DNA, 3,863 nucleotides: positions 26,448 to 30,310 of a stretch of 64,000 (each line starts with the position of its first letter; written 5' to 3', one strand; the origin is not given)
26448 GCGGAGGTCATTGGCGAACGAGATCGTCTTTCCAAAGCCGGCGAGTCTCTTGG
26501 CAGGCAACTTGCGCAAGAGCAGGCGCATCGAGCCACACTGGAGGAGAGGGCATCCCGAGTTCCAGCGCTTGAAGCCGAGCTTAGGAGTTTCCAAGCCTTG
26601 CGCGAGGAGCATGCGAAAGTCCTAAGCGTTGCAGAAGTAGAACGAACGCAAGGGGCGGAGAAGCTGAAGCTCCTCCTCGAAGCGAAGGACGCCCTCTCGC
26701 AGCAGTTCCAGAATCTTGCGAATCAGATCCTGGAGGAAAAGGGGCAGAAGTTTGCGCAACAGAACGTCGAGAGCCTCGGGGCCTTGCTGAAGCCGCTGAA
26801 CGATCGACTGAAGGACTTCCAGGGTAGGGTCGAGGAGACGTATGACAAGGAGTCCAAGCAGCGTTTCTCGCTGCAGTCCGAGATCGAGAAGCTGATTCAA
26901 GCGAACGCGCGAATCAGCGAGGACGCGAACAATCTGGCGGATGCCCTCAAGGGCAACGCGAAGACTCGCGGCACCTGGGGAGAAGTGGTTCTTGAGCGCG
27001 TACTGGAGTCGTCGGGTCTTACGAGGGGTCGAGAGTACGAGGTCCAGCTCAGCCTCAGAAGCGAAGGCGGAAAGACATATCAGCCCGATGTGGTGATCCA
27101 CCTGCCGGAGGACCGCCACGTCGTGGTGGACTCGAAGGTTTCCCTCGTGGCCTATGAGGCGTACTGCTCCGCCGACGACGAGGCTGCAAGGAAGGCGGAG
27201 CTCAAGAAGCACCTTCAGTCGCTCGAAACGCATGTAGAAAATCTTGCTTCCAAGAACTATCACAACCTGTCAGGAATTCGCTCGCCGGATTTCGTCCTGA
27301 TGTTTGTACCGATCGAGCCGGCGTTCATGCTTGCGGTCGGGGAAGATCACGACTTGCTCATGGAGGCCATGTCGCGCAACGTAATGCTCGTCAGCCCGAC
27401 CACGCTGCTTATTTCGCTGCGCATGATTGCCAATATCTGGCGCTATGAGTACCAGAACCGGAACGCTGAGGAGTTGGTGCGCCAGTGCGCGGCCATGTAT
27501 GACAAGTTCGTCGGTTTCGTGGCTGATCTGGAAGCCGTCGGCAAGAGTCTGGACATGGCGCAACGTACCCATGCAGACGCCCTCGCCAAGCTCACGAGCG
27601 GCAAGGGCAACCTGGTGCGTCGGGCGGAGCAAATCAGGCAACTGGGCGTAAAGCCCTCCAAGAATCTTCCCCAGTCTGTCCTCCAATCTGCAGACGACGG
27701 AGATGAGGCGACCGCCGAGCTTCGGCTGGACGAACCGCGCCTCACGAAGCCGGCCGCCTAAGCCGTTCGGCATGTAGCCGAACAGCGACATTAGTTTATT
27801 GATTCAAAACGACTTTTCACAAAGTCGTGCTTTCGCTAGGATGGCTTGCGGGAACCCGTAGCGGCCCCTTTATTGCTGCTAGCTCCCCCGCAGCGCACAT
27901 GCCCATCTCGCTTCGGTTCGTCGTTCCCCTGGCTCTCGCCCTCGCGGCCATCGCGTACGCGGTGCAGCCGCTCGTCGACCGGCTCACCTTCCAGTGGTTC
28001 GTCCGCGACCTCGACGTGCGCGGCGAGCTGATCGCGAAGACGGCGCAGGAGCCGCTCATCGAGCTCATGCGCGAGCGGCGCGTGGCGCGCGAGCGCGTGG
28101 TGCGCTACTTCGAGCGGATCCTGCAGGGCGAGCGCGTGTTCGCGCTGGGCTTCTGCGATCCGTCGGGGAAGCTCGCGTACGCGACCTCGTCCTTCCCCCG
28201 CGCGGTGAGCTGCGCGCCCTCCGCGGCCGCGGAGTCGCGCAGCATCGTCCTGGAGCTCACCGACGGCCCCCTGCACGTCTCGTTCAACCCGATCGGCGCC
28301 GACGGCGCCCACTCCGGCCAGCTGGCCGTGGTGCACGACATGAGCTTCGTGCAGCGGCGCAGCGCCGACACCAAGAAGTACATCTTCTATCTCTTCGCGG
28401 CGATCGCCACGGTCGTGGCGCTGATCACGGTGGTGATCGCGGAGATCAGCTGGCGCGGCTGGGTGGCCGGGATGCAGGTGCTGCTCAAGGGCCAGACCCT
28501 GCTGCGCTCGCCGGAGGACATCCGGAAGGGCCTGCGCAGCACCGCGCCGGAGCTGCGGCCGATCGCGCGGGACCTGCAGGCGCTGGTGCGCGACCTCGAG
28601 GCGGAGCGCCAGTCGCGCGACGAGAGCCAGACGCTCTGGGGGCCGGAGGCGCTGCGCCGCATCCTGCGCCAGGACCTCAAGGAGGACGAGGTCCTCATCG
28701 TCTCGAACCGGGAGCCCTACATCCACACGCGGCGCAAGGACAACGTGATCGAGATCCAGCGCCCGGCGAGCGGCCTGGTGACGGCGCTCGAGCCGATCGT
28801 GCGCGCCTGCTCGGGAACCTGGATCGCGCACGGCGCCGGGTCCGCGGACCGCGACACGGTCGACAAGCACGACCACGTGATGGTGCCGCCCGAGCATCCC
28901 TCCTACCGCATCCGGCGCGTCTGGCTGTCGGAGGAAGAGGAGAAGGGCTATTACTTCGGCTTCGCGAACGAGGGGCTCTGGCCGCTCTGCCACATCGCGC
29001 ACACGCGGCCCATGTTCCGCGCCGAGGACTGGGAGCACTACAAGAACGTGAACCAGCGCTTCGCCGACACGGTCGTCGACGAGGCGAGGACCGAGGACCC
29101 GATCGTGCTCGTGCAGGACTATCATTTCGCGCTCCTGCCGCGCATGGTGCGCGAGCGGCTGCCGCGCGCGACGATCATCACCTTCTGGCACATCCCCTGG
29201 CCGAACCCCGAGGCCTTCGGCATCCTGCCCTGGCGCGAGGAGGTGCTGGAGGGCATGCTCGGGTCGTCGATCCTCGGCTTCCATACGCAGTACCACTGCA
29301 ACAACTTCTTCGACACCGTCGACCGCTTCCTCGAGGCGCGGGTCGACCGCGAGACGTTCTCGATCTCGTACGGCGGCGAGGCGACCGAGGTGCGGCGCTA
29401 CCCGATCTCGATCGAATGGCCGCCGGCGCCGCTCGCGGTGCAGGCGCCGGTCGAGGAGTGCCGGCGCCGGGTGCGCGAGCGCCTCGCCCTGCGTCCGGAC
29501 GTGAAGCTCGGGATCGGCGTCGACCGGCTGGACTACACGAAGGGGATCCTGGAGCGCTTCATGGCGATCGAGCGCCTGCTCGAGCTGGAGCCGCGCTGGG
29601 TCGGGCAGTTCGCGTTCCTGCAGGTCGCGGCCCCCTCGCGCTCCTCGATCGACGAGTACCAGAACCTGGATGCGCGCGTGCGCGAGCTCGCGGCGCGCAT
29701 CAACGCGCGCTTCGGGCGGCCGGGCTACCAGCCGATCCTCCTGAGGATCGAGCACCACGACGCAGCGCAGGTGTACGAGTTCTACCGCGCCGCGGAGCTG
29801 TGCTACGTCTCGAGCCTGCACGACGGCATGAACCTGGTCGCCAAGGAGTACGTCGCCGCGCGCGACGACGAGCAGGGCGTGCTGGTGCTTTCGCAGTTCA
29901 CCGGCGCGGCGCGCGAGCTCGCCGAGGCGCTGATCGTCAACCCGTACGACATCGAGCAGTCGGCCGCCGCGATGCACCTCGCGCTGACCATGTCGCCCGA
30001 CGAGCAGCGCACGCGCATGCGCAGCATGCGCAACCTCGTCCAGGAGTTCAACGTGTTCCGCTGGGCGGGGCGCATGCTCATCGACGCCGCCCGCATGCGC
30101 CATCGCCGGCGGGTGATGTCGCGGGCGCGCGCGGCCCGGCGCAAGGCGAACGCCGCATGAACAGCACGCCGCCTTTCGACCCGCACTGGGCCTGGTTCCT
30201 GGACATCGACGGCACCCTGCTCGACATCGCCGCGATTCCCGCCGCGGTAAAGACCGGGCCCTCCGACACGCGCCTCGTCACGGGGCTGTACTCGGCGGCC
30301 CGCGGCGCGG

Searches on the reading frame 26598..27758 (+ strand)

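Call 30: search_protein_families(library=pfam, max_evalue=0.00001, proteins=[window:26598-27758:+])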
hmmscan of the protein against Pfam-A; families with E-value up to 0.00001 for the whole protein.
seq(387 aa): 1 family
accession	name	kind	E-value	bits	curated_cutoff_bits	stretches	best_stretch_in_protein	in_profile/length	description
PF02646.22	RmuC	-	1.3e-105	353.1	26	1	59-355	2-290/291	RmuC family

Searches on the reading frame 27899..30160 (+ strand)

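Call 38: search_protein_families(library=ncbifam, proteins=[window:27899-30160:+], max_evalue=1e-10)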
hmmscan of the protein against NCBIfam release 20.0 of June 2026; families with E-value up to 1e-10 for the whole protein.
window:27899-30160:+ (753 aa): 4 families
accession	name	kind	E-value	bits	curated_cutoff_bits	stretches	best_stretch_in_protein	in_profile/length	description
NF011071.0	PRK14501.1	equivalog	3.4e-146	488.4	634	1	264-749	3-480/729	bifunctional alpha,alpha-trehalose-phosphate synthase (UDP-forming)/trehalose-phosphatase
TIGR02400.1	trehalose_OtsA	equivalog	3.6e-128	428.1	564.85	1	265-727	2-451/456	alpha,alpha-trehalose-phosphate synthase (UDP-forming)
TIGR02398.1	gluc_glyc_Psyn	equivalog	6.5e-89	298.8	569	2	513-731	266-481/487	glucosylglycerol-phosphate synthase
NF007513.0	PRK10117.1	equivalog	2.3e-80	270.8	759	1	288-742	19-463/474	alpha,alpha-trehalose-phosphate synthase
